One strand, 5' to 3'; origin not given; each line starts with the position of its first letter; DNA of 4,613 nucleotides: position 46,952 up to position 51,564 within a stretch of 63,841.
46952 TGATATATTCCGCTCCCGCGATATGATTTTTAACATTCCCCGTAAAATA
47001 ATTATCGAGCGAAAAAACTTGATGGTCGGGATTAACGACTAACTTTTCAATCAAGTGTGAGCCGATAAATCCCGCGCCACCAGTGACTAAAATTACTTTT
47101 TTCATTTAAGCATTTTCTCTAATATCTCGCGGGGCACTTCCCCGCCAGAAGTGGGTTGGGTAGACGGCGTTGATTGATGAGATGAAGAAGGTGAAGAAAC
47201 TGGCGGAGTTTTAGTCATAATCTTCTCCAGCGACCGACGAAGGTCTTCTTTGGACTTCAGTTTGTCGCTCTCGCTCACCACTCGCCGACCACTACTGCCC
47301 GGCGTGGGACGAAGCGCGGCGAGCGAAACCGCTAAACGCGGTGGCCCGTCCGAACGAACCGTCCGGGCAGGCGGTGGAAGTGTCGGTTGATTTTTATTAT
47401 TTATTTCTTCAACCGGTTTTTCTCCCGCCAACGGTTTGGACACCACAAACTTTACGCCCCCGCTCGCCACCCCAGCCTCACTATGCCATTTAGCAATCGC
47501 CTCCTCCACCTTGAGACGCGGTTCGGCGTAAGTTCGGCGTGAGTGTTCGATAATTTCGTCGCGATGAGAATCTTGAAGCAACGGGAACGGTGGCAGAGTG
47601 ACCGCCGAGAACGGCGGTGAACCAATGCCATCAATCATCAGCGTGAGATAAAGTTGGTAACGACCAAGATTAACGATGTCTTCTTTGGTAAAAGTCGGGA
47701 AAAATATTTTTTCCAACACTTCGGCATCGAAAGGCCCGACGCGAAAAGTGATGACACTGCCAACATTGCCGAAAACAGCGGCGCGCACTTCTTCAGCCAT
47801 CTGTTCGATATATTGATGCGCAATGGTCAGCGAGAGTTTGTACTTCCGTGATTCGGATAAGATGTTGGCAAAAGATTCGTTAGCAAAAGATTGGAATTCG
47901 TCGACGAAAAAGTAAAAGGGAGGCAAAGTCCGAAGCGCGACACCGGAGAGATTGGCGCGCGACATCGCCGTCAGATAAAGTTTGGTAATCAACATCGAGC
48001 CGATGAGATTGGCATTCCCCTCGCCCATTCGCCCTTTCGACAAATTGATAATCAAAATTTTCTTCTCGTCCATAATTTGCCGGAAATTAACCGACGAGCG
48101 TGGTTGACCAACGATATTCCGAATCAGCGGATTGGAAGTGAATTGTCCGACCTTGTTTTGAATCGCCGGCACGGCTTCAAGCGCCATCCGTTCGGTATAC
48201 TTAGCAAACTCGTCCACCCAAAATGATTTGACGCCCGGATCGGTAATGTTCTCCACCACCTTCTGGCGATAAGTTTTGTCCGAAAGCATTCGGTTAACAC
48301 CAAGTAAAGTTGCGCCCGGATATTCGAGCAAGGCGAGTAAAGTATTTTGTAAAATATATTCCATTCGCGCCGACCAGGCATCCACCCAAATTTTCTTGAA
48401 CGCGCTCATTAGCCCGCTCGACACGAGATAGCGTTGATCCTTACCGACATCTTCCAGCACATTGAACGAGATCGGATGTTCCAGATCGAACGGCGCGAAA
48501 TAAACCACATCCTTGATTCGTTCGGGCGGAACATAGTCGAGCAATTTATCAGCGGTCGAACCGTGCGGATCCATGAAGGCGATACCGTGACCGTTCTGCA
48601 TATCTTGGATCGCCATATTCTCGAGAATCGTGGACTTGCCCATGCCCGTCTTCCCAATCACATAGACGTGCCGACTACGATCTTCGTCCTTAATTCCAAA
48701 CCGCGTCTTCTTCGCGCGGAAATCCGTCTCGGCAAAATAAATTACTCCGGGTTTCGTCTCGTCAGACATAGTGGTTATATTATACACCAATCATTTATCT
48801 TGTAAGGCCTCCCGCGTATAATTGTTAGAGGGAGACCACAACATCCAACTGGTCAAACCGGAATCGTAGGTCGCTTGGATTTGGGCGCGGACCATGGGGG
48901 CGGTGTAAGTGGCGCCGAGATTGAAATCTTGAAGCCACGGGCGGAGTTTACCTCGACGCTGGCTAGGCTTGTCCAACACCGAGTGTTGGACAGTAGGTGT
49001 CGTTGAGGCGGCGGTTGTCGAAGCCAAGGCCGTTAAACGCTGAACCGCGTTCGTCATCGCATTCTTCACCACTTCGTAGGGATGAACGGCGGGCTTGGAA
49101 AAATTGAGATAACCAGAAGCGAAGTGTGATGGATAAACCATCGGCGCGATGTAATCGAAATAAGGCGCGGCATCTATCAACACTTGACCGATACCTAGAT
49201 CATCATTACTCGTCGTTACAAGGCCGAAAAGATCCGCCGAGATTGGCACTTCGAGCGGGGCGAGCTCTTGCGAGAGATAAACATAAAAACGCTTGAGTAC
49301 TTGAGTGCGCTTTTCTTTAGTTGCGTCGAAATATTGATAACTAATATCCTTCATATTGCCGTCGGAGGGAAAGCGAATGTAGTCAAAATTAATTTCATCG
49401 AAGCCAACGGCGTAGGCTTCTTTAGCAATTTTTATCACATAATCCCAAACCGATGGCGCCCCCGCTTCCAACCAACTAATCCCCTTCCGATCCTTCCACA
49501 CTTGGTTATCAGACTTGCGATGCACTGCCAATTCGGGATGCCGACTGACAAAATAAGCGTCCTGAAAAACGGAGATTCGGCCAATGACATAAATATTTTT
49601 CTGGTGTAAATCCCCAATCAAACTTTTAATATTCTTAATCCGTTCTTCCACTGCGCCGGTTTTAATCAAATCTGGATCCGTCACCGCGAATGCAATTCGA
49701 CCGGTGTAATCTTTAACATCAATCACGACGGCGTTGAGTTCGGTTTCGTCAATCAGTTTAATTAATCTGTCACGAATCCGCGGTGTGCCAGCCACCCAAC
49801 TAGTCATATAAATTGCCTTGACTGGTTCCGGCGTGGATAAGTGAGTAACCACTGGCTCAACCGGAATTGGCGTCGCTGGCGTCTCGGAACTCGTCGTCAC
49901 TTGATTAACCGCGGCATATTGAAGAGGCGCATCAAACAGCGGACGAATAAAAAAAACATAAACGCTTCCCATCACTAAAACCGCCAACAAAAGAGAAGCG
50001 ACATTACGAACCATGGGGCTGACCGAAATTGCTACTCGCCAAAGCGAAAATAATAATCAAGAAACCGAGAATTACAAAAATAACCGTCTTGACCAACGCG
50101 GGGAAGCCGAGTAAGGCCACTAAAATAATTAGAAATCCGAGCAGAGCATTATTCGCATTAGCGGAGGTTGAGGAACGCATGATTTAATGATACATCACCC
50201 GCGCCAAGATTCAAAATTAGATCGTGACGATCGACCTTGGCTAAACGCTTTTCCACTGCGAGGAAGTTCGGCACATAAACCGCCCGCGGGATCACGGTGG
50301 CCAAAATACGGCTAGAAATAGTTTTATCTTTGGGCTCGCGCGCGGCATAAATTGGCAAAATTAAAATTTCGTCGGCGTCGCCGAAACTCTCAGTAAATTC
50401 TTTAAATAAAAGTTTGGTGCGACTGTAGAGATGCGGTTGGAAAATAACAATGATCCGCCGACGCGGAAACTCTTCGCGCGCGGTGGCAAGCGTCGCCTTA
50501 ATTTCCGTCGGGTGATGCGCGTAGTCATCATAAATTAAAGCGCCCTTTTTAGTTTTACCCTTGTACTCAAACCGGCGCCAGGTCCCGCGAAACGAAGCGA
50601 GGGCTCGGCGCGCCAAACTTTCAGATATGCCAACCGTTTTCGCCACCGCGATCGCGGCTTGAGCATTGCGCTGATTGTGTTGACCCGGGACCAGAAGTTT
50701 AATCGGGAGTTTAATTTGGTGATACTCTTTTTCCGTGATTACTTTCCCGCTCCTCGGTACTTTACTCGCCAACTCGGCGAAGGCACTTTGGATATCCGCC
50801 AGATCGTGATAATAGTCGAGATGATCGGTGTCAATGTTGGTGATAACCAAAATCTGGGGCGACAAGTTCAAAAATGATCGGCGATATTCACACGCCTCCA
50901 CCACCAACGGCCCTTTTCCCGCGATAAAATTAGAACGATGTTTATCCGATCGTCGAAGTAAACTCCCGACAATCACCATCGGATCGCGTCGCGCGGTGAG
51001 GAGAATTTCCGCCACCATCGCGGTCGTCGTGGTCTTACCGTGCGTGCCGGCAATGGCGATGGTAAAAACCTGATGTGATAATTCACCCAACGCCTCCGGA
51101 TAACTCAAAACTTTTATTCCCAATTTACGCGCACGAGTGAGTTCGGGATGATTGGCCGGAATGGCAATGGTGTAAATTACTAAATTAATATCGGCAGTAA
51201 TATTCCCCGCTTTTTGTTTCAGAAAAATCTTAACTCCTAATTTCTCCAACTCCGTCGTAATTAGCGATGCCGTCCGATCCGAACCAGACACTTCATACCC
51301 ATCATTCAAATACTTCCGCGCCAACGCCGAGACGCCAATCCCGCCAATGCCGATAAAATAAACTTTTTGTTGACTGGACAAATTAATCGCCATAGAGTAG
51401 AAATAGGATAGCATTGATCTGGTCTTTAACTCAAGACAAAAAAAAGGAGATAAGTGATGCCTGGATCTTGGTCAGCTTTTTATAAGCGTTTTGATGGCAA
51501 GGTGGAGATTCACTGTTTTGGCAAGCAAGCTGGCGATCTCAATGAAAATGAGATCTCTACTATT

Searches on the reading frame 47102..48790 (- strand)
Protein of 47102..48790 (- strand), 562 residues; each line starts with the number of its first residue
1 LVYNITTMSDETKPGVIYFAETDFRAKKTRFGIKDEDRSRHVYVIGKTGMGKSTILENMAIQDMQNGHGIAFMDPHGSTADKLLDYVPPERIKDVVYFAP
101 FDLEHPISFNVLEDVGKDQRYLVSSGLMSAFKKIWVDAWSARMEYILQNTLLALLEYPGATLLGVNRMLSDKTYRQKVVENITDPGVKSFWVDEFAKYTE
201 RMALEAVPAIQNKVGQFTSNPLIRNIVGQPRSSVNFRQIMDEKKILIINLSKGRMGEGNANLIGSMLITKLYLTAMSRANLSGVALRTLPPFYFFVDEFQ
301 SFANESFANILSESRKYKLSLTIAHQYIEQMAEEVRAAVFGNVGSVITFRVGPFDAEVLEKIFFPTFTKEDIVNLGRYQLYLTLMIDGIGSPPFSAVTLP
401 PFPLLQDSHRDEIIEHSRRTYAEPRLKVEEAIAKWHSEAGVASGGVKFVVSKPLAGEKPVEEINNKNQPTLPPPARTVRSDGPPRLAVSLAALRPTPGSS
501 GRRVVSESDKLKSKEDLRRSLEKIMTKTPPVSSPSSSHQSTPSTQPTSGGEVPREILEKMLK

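Call 75: search_protein_families(library=pfam, proteins=[window:47102-48790:-], max_evalue=0.001)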
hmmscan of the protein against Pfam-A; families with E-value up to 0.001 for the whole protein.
window:47102-48790:- (562 aa): 4 families
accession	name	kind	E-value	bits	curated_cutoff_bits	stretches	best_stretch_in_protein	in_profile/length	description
PF02534.20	T4SS-DNA_transf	-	6.9e-07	28.9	20.1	1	31-333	44-346/468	Type IV secretory system Conjugative DNA transfer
PF10412.15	TrwB_AAD_bind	-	1.2e-05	24.9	20.5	1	37-349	13-308/387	Type IV secretion-system coupling protein DNA-binding domain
PF12696.13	TraG-D_C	-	1.4e-05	25.5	22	1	291-359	1-72/126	TraM recognition site of TraD and TraG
PF01935.23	DUF87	-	5.5e-05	23.8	23.2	1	37-266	21-215/220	Helicase HerA, central domain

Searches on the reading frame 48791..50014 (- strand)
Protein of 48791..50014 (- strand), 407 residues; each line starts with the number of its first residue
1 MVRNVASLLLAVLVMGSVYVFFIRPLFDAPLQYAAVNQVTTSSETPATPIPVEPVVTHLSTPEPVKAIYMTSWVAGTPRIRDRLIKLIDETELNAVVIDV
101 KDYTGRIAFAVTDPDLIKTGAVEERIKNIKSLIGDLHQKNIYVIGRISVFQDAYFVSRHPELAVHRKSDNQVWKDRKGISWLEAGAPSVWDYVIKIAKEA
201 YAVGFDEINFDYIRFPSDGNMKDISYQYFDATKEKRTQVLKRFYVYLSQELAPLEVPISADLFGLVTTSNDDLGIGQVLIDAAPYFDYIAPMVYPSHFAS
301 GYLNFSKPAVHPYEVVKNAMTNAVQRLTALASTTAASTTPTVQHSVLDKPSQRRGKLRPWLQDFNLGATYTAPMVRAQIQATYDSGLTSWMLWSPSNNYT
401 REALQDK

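Call 75: search_protein_families(library=pfam, proteins=[window:48791-50014:-], max_evalue=0.001)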
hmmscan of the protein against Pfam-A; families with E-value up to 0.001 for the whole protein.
window:48791-50014:- (407 aa): 1 family
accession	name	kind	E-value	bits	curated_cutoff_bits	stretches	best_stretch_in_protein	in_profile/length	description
PF13200.12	DUF4015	-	2.8e-99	332.6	27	1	67-399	1-313/313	Putative glycosyl hydrolase domain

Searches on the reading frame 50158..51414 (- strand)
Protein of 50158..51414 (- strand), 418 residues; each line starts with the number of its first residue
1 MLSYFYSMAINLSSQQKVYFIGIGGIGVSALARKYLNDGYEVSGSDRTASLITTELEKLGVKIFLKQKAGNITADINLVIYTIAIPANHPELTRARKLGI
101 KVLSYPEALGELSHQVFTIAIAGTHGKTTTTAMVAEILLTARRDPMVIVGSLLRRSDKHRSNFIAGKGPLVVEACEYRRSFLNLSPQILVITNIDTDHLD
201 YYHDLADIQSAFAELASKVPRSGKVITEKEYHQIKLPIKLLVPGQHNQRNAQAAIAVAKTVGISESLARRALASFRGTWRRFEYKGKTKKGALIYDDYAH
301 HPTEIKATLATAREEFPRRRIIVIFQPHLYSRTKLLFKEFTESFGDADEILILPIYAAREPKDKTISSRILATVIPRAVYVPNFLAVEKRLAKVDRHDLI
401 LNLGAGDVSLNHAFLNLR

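Call 75: search_protein_families(library=pfam, proteins=[window:50158-51414:-], max_evalue=0.001)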
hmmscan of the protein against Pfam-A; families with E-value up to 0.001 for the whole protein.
window:50158-51414:- (418 aa): 3 families
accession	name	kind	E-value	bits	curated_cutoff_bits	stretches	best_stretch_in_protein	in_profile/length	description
PF01225.30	Mur_ligase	-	9.5e-24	84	21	1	17-114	1-92/95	Mur ligase family, catalytic domain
PF02875.26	Mur_ligase_C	-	3.8e-18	67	28.4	1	280-406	1-127/127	Mur ligase, glutamate ligase domain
PF08245.18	Mur_ligase_M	-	1.4e-17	64.7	24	1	121-228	1-122/200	Mur ligase middle domain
